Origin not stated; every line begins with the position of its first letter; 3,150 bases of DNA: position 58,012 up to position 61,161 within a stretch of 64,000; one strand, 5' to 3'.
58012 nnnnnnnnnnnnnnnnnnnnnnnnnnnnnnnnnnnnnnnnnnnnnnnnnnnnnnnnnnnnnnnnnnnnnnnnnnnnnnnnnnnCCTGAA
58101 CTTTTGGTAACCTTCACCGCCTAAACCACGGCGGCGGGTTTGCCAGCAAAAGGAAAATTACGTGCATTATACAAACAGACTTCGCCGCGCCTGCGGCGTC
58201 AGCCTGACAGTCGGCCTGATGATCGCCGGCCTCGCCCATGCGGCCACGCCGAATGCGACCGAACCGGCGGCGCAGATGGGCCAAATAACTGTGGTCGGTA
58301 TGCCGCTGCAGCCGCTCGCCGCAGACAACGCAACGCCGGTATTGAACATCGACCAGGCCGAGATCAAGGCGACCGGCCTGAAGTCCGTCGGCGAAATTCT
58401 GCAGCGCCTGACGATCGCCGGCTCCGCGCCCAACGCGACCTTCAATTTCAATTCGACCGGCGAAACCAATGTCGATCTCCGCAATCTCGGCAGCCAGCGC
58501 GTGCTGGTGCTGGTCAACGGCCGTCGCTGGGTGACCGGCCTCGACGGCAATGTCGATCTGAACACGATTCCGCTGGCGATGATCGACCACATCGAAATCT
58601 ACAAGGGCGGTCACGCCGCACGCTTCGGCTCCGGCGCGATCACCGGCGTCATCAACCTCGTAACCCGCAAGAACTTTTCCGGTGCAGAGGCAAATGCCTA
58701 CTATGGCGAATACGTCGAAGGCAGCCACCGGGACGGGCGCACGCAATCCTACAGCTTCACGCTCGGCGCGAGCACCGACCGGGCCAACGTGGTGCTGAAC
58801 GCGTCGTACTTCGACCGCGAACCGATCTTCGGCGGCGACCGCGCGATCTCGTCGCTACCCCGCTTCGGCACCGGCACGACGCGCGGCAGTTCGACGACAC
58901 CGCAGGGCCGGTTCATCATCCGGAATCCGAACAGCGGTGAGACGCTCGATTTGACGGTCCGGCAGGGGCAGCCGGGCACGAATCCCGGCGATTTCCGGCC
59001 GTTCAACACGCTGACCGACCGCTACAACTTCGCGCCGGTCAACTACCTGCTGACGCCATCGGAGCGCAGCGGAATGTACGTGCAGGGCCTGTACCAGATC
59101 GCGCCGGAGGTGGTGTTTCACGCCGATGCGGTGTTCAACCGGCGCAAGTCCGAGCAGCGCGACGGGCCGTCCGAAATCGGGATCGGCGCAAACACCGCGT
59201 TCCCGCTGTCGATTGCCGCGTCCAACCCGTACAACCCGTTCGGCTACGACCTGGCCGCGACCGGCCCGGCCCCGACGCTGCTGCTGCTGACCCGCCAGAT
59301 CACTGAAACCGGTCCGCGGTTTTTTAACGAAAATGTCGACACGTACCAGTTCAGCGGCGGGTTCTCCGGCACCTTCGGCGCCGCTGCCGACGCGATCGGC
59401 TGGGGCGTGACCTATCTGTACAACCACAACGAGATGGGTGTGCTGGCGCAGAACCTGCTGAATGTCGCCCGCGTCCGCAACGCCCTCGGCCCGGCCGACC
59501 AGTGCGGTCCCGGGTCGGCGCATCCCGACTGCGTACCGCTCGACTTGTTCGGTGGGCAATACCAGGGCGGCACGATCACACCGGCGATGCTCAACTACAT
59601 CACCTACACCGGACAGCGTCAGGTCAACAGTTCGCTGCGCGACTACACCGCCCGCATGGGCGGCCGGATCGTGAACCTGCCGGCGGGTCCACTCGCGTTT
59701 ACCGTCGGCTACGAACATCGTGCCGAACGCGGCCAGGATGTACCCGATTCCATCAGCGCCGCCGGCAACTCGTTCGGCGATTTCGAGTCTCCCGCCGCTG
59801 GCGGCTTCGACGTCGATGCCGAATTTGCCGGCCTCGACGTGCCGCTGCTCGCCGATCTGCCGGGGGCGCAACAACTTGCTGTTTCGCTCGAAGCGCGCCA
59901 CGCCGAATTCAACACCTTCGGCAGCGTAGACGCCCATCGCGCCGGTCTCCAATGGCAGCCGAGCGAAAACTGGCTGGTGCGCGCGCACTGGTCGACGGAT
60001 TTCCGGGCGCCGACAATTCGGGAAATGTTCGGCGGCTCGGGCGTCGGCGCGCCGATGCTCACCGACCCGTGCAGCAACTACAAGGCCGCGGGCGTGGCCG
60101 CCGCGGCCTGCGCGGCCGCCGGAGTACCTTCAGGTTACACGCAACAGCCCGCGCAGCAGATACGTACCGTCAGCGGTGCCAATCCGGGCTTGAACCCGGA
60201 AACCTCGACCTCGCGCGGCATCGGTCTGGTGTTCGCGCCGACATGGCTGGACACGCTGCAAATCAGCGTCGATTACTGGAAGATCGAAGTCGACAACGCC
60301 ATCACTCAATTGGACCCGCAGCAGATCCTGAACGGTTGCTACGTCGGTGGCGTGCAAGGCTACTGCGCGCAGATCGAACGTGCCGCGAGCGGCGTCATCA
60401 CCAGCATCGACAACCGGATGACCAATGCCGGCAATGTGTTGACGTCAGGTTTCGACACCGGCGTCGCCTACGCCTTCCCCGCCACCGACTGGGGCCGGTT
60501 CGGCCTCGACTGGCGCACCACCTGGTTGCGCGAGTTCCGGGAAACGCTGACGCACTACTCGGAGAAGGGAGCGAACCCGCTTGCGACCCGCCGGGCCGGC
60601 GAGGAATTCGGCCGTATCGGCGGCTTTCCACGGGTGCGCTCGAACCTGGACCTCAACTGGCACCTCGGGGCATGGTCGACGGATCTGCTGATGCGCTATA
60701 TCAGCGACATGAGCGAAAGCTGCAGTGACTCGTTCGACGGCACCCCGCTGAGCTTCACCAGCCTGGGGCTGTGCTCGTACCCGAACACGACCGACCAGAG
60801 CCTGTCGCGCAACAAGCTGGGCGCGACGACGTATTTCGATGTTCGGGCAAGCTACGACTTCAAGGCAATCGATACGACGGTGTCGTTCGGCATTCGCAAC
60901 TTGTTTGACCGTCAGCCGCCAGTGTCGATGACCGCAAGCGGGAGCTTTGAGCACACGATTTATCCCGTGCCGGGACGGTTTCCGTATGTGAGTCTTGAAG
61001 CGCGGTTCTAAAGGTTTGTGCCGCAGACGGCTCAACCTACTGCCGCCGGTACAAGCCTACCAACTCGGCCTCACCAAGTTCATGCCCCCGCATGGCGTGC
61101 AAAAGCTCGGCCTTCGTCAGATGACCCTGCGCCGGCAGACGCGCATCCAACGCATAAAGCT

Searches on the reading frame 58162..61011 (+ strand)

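Call 57: search_protein_families(library=pfam, proteins=[window:58162-61011:+], max_evalue=0.00001)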
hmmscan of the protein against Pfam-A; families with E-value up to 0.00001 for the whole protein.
window:58162-61011:+ (949 aa): 2 families
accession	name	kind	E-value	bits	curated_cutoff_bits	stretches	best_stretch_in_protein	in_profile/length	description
PF00593.30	TonB_dep_Rec_b-barrel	-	3.7e-33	116.5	27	1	378-914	42-436/436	TonB dependent receptor-like, beta-barrel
PF07715.20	Plug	-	2.9e-19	70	23.9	1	55-163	4-107/107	TonB-dependent Receptor Plug Domain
